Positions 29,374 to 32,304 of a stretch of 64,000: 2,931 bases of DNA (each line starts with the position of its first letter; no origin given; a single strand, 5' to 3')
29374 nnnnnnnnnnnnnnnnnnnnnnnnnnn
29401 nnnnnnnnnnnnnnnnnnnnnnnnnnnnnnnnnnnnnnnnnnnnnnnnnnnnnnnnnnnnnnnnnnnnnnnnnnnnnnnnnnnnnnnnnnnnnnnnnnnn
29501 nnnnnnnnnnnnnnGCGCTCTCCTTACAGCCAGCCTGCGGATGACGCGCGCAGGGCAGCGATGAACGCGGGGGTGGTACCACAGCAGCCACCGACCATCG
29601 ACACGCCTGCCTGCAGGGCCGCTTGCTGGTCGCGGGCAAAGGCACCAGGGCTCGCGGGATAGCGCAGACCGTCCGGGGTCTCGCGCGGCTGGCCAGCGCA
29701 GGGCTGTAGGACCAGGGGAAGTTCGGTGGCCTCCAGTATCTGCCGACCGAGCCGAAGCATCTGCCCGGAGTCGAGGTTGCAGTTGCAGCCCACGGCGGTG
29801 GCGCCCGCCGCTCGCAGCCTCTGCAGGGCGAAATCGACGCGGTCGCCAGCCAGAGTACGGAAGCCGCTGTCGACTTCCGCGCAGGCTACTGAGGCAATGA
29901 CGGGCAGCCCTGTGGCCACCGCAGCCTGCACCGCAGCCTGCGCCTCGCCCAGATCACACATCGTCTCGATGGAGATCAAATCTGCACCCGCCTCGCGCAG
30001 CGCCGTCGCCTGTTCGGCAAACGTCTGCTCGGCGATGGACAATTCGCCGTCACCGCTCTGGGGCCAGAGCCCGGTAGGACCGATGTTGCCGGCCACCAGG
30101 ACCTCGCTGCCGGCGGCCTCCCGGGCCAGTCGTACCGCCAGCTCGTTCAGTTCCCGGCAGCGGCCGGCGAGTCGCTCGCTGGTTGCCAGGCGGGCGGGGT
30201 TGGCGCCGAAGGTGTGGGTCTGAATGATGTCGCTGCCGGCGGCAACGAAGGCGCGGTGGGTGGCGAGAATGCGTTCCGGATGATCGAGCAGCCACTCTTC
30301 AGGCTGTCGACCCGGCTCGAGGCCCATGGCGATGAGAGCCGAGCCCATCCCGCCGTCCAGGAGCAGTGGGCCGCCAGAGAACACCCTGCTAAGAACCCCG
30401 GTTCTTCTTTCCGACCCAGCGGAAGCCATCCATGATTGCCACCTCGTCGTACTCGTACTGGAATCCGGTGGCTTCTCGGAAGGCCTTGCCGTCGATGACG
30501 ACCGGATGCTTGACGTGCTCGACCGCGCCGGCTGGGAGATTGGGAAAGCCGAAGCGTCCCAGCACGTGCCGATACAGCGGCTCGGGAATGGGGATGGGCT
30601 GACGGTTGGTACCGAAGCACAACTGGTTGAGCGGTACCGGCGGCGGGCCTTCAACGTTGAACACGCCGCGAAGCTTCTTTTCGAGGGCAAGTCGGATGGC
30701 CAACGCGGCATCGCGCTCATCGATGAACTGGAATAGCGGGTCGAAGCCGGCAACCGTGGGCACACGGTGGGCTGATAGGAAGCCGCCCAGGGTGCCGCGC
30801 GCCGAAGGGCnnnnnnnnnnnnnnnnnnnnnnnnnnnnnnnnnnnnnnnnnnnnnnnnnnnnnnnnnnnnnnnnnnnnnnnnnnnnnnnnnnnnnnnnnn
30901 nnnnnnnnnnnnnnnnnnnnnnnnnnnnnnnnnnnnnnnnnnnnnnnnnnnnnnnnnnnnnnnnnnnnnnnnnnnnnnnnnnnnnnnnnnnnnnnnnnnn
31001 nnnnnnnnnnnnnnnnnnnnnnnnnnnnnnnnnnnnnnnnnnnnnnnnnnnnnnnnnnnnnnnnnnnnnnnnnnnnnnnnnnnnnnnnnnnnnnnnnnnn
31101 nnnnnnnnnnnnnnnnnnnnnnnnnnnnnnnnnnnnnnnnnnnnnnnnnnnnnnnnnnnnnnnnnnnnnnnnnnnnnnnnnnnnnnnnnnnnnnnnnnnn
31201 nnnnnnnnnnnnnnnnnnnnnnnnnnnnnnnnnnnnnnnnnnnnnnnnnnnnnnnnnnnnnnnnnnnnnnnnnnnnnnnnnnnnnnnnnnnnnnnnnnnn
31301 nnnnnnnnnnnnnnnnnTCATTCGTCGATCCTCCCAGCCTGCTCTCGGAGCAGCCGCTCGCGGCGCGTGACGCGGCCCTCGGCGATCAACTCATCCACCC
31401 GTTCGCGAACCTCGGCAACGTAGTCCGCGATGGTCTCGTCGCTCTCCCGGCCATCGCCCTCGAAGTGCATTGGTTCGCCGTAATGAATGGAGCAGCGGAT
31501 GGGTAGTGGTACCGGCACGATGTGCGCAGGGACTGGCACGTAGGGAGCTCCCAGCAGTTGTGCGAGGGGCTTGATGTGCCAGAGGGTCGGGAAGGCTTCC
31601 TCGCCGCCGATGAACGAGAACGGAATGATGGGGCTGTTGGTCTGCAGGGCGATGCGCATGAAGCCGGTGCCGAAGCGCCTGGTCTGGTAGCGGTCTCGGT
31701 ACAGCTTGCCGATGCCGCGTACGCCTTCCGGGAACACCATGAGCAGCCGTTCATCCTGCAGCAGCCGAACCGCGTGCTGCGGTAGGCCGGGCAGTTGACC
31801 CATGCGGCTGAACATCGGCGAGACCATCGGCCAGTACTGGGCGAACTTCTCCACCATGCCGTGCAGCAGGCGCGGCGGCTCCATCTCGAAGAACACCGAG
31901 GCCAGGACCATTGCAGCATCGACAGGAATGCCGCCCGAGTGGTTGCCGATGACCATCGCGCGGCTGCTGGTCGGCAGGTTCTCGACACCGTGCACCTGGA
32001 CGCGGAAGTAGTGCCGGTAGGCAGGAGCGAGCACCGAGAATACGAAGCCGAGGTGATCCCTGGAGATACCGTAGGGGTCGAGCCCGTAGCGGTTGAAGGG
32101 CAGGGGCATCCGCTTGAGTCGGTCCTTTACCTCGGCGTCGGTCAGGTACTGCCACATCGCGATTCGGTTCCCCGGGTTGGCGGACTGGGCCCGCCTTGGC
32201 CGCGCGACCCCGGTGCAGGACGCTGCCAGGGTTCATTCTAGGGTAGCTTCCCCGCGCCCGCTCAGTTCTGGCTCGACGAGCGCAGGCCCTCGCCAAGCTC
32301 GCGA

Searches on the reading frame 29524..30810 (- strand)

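Call 82: search_protein_families(library=pfam, proteins=[window:29524-30810:-], max_evalue=0.0001)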
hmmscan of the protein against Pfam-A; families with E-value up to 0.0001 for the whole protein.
window:29524-30810:- (428 aa): 1 family
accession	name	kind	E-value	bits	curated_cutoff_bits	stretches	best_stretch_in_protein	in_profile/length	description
PF02574.22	S-methyl_trans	-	1.3e-58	199.6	22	1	149-422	1-281/283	Homocysteine S-methyltransferase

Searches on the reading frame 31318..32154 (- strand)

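Call 82: search_protein_families(library=pfam, proteins=[window:31318-32154:-], max_evalue=0.0001)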
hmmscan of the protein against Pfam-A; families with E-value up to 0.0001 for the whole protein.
window:31318-32154:- (278 aa): 1 family
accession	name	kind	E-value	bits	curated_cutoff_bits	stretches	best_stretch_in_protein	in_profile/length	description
PF01553.26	Acyltransferase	-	2.5e-16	60.1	23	1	51-181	1-131/132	Acyltransferase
